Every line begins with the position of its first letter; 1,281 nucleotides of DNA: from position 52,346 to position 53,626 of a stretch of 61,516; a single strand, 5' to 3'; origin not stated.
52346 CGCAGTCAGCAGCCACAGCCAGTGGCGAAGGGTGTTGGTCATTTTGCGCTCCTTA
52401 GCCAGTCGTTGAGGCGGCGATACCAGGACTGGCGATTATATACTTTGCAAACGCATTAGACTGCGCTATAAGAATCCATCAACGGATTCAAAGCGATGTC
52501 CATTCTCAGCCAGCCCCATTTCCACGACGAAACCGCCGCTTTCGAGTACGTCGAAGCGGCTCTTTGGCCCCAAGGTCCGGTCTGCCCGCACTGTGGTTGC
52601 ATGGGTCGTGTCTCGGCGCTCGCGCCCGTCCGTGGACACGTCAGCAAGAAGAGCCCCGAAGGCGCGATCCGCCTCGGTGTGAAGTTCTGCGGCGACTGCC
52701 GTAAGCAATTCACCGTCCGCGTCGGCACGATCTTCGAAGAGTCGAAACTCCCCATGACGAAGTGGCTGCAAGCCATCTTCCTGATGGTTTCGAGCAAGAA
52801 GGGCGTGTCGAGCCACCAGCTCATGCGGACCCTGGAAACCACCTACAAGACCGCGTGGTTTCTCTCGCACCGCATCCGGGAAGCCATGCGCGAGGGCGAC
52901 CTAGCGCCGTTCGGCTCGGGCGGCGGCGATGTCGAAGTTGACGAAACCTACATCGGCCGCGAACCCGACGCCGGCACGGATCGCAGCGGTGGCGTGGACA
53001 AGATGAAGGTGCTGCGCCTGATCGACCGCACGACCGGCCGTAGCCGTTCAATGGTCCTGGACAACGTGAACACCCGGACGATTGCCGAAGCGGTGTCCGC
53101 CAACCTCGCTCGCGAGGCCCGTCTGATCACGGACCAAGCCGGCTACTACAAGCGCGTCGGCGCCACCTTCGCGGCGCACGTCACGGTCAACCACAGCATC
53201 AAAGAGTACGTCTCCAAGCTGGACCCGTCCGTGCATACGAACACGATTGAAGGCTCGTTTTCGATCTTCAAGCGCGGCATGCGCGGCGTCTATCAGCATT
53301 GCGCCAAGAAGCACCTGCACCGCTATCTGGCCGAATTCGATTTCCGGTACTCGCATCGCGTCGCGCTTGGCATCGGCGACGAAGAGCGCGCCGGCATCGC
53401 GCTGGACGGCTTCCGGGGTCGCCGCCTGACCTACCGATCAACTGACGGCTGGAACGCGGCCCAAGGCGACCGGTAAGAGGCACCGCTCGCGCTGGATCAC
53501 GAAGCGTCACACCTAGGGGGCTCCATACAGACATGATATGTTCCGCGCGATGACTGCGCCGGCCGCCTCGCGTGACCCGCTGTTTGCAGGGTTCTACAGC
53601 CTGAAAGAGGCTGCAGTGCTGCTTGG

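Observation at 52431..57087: IS1595-family transposase whose terminal repeat recurs inverted 4.6 kb away, enclosing two TA-like modules inside a phage genome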

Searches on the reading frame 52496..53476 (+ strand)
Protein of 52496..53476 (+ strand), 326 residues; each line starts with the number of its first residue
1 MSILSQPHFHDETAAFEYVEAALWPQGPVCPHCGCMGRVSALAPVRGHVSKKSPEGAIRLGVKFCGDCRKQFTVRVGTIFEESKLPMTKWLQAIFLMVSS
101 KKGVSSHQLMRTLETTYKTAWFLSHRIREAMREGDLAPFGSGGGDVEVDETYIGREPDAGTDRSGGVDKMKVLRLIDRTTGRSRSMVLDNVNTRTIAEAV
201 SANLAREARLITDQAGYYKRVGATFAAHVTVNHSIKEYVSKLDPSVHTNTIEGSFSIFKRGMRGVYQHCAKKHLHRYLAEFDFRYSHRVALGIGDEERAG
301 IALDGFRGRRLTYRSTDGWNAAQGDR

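Call 6: search_protein_families(library=pfam, proteins=[window:52496-53476:+], max_evalue=0.01)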
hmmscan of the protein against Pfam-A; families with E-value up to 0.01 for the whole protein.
window:52496-53476:+ (326 aa): 2 families
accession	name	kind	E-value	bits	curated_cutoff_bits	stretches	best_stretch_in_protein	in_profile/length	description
PF12762.13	DDE_Tnp_IS1595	-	1.4e-31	110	27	1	144-285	4-152/153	ISXO2-like transposase domain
PF12760.12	Zn_ribbon_IS1595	-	1.6e-08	34.8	25.4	1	11-42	2-32/46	Transposase zinc-ribbon domain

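Call 11: find_related_loci(query=window:52496-53473:+, collection=genome_contigs, flank=7000)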
Query window:52496-53473:+ (326 aa) in genome_contigs; peptide patterns used: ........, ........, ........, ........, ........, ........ (x = any residue, [..] = any of these).
454 stretches matched a pattern; 418 encode a relative of the query (tblastn E <= 1e-3); the best 80 are kept; 80 distinct loci.
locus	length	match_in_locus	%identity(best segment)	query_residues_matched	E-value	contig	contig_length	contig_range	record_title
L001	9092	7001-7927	68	1-317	1e-150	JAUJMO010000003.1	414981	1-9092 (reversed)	MAG: Caulobacteraceae bacterium isolate YX1bin14 opera_contig_27, whole genome shotgun sequence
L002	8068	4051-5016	67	1-322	9e-147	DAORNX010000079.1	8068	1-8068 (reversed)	MAG TPA_asm: Caulobacter sp. isolate AMR_MDS_5436 NODE_6586_length_8068_cov_6.938725, whole genome shotgun sequence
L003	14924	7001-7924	67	1-317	8e-144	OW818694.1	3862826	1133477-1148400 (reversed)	metagenome genome assembly, chromosome: 1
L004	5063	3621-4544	67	1-316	1e-143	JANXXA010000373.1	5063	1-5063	MAG: Phenylobacterium sp. isolate GL140_2_metabat_323 GL140_2_k141_1183955, whole genome shotgun sequence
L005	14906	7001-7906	67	1-315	3e-141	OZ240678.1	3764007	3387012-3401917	MAG: Caulobacteraceae bacterium isolate 98ff197f-1bea-4f34-8582-165e3041e8cf genome assembly, chromosome: 1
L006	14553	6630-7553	66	1-317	1e-140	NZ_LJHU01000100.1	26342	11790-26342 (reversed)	Brevundimonas sp. AAP58 AAP58_Contigs_100, whole genome shotgun sequence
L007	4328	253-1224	67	1-325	4e-143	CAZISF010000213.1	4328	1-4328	MAG TPA_asm: uncultured Caulobacter sp. isolate SRP285395_co2_22 genome assembly, contig: NODE_32416_length_4328_cov_18.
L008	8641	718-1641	65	1-317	6e-140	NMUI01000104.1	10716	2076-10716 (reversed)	MAG: Phenylobacterium zucineum isolate lbmp16 W1S__single__contig_4851, whole genome shotgun sequence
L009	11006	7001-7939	64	1-318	1e-138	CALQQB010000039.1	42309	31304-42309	MAG: Phenylobacterium deserti isolate HRS-HS9-bin-180 genome assembly, contig: HRS-HS9-C523, whole genome shotgun sequen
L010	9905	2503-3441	65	1-322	3e-138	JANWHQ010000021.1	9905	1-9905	MAG: Caulobacteraceae bacterium isolate CRAIB_MAG19 c_000000015766, whole genome shotgun sequence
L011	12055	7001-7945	63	1-324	3e-137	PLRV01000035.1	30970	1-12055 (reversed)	MAG: Caulobacteraceae bacterium isolate bog_938 73.20120700_S1D.89_contig_41486, whole genome shotgun sequence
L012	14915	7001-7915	65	1-313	4e-137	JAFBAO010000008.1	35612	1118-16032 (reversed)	MAG: Caulobacteraceae bacterium isolate CP_BM_RX_R9_33 BM_RX_R9_k147_2166063, whole genome shotgun sequence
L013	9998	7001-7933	64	1-325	9e-137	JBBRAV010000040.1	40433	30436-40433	MAG: Caulobacterales bacterium isolate Co_metawrap_2314 Cmw_2314_k141_388160_length_40433_cov_13.9987, whole genome shot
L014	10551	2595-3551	65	1-325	4e-136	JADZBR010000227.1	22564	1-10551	MAG: Caulobacteraceae bacterium isolate SJ683 c_000001006298, whole genome shotgun sequence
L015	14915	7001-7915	63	1-314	1e-134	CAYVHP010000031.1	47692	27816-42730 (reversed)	MAG TPA_asm: uncultured Caulobacteraceae bacterium isolate binchicken_co84_385 genome assembly, contig: k141_2601894, wh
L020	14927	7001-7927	63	1-316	6e-132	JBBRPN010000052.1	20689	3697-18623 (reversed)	MAG: Caulobacterales bacterium isolate La1_metabat2.444 LA1C_B2.444_k141_1543917L_20689_cov_26.9283, whole genome shotgu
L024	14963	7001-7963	61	1-324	3e-129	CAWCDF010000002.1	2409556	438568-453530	MAG: uncultured Alphaproteobacteria bacterium isolate MFD09286.bin.2.30 genome assembly, contig: contig_25363, whole gen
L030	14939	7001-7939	61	1-317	9e-128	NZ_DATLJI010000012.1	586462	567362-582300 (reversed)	MAG: Phenylobacterium sp. isolate SMAG_U13692 k141_6952, whole genome shotgun sequence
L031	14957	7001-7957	60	1-317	1e-127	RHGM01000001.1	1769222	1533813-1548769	MAG: Porphyrobacter sp. IPPAS B-1204 Mongol_c5, whole genome shotgun sequence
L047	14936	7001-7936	60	1-315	3e-123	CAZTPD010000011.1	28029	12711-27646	MAG TPA_asm: uncultured Sphingosinicella sp. isolate SRP344714_co1_281 genome assembly, contig: NODE_3309_length_28029_c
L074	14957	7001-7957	57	1-321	7e-119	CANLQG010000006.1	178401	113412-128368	uncultured Sphingomonadaceae bacterium isolate 937-G.fasta genome assembly, contig: NODE_6, whole genome shotgun sequenc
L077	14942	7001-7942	58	1-313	3e-118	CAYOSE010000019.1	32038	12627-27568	MAG TPA_asm: uncultured Sphingomonadaceae bacterium isolate SRP135972_co2_202 genome assembly, contig: NODE_711_length_3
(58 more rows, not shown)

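Call 12: find_related_loci(query=window:52496-53473:+, collection=viral_contigs, flank=7000)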
Query window:52496-53473:+ (326 aa) in viral_contigs; peptide patterns used: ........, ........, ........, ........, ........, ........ (x = any residue, [..] = any of these).
26 stretches matched a pattern; 19 encode a relative of the query (tblastn E <= 1e-3); 19 distinct loci.
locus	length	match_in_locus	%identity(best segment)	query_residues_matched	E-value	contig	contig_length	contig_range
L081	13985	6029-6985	64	1-324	5e-141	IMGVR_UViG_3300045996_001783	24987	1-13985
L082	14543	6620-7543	65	1-316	5e-141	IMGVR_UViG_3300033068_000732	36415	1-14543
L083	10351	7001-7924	63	1-317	4e-133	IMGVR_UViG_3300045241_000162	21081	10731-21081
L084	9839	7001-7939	62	1-323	1e-131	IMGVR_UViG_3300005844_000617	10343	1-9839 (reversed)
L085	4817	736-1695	56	4-324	3e-121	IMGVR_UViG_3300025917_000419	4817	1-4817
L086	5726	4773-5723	56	1-317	1e-118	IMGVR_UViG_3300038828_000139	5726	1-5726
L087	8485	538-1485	57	1-314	4e-117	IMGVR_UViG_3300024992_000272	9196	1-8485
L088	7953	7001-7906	56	2-315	3e-115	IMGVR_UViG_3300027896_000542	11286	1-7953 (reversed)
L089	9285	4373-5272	59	2-316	1e-114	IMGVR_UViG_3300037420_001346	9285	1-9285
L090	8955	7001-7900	56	1-315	1e-102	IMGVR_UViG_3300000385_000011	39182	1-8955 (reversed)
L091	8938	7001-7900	56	1-315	1e-102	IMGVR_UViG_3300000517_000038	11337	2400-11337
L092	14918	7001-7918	51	2-317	3e-101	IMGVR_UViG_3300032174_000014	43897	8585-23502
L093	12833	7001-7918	51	3-314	3e-97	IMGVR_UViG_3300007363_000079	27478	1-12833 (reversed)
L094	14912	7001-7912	50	2-315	5e-96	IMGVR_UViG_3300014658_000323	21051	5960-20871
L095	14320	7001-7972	50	4-314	2e-95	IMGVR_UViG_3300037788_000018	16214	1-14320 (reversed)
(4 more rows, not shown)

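Call 28: find_encoding_contigs(protein=window:52496-53476:+, flank=10000, max_places=10)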
Protein window:52496-53476:+ (326 aa): 5 contigs read that carry it; 2 places shown.
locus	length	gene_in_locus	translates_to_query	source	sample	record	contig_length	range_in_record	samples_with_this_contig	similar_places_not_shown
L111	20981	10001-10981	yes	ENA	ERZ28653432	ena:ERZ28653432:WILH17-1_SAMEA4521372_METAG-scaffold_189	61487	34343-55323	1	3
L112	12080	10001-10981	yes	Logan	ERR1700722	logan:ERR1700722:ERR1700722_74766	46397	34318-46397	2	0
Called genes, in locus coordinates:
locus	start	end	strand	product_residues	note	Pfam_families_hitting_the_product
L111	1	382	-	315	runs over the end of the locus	-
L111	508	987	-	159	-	-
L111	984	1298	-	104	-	-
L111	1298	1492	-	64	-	-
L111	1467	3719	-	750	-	-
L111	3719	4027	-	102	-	-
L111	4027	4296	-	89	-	-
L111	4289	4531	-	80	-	-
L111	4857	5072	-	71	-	-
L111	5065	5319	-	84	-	-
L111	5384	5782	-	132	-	-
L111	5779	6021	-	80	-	-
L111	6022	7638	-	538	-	-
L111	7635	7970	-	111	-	PF00486:Trans_reg_C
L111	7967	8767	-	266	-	PF01973:MptE-like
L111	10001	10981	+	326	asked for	PF12760:Zn_ribbon_IS1595, PF12762:DDE_Tnp_IS1595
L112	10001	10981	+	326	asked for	PF12760:Zn_ribbon_IS1595, PF12762:DDE_Tnp_IS1595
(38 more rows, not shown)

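Call 39: search_protein_families(library=pfam, alignment_id=A1, max_evalue=0.001)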
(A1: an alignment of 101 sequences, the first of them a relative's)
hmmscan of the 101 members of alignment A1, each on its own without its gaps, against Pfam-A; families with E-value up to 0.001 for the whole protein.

A. member 1, L002:5207-6043:- (279 aa): 1 family
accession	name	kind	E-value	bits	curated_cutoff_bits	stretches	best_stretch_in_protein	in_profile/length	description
PF12686.12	DUF3800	-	1.8e-08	35.6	21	1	43-244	2-148/149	Protein of unknown function (DUF3800)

B. families by the number of members that match (of 101 scanned): 17 families
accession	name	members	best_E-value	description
PF12686.12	DUF3800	20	4e-11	Protein of unknown function (DUF3800)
PF13274.11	SocA_Panacea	4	6.6e-20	Antitoxin SocA-like, Panacea domain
PF01850.27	PIN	4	3e-15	PIN domain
PF02086.21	MethyltransfD12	3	1.8e-14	D12 class N6 adenine-specific DNA methyltransferase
PF01555.25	N6_N4_Mtase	2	1.3e-43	DNA methylase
PF01936.24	NYN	2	2.7e-06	NYN domain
PF22722.2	NA-iREase1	2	4e-06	NACHT-associated inactive Restriction Endonuclease 1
PF15956.11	DUF4760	1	2e-22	Domain of unknown function (DUF4760)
PF17278.7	DUF5343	1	7.3e-20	Family of unknown function (DUF5343)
PF02452.23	PemK_toxin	1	1.8e-12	PemK-like, MazF-like toxin of type II toxin-antitoxin system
PF04255.20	DUF433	1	5.7e-06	Protein of unknown function (DUF433)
PF18478.7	PIN_10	1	6.4e-05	PIN like domain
PF21321.3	HTH_66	1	7.4e-05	Putative DNA-binding HTH domain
PF04471.18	Mrr_cat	1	0.00061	Restriction endonuclease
PF04055.27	Radical_SAM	1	0.00064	Radical SAM superfamily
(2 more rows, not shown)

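Call 40: search_protein_families(library=ncbifam, proteins=[window:52496-53476:+], max_evalue=0.01)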
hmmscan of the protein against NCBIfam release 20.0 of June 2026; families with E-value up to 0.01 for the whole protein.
window:52496-53476:+ (326 aa): 1 family
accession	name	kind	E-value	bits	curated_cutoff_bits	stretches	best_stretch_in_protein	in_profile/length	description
NF033547.1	transpos_IS1595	equivalog_domain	1.2e-56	191.9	75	1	83-288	2-215/215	IS1595 family transposase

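Call 82: search_protein_families(library=pfam, proteins=[L074:6160-6831:-, L074:10772-11251:+, L074:11238-12569:+, L077:6157-6804:-, L077:10045-10581:+, L031:10173-10640:+, L024:6360-6821:+, L024:11053-12633:+, L030:10649-11239:-, L020:9860-11092:+], max_evalue=0.001)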
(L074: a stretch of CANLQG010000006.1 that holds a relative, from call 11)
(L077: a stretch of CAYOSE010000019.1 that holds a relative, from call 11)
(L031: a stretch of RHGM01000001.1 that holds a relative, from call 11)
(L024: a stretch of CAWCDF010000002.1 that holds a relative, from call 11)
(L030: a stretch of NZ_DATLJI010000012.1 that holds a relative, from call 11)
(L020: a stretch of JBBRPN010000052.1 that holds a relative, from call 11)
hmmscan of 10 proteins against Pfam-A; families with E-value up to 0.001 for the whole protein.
L074:6160-6831:- (223 aa): 1 family
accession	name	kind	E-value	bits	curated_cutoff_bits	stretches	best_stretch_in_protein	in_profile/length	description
PF09335.16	VTT_dom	-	9.4e-09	36.2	33.9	1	65-162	20-118/123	VTT domain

L074:10772-11251:+ (159 aa): 1 family
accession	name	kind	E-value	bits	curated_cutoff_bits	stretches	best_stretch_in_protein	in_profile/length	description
PF20901.3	Sf6_terminase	-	8.7e-05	23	27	1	24-108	9-91/106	Bacteriophage Sf6, terminase small subunit-like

L074:11238-12569:+ (443 aa): 2 families
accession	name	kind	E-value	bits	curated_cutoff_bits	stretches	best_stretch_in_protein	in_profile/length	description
PF03237.21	Terminase_6N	-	1.4e-25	90.7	22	1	57-265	2-214/215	Terminase large subunit, T4likevirus-type, N-terminal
PF17289.8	Terminase_6C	-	9.1e-22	78.1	22.6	1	281-428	1-153/155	Terminase RNaseH-like domain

L077:6157-6804:- (215 aa): 1 family
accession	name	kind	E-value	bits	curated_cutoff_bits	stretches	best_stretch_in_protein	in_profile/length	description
PF09335.16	VTT_dom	-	3.7e-07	31.1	33.9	1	64-153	22-116/123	VTT domain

L077:10045-10581:+ (178 aa): 0 families

L031:10173-10640:+ (155 aa): 0 families

L024:6360-6821:+ (153 aa): 2 families
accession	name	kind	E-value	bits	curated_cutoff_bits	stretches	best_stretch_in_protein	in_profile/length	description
PF00692.24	dUTPase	-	4.7e-30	104.5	22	1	19-151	4-129/129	dUTPase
PF22769.1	DCD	-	1.8e-10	41.6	27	1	38-124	66-151/153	dCTP deaminase-like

L024:11053-12633:+ (526 aa): 6 families
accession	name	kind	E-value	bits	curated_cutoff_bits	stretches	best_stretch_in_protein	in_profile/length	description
PF01078.27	Mg_chelatase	-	1e-93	312.9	20.3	1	196-401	1-206/207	Magnesium chelatase, subunit ChlI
PF13541.12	ChlI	-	7.2e-36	123.2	27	1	28-147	1-119/121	Subunit ChlI of Mg-chelatase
PF13335.12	Mg_chelatase_C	-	2e-23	83.2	26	1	409-507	2-94/94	Magnesium chelatase, subunit ChlI C-terminal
PF00493.29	MCM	-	4.3e-09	36.2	23.3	1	212-355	52-175/224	MCM P-loop domain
PF07728.20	AAA_5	-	5.4e-09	36.6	22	1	219-355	1-125/139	AAA domain (dynein-related subfamily)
PF00158.32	Sigma54_activat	-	1.5e-06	28.4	20.2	1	209-352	14-142/168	Sigma-54 interaction domain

L030:10649-11239:- (196 aa): 1 family
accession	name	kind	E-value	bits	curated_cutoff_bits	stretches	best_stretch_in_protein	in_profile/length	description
PF08212.18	Lipocalin_2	-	5.9e-32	111.1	24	1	52-190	1-143/146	Lipocalin-like domain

L020:9860-11092:+ (410 aa): 3 families
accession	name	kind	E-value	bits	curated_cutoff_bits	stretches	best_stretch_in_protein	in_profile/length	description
PF04127.22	DFP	-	2.5e-67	226.8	22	1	199-381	2-186/186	DNA/pantothenate metabolism flavoprotein C-terminal domain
PF02441.25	Flavoprotein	-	3.2e-31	108.5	22.7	1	17-189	2-161/162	Flavoprotein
PF03853.21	YjeF_N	-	4.2e-05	24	24.9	0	210-305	35-116/169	YjeF-related protein N-terminus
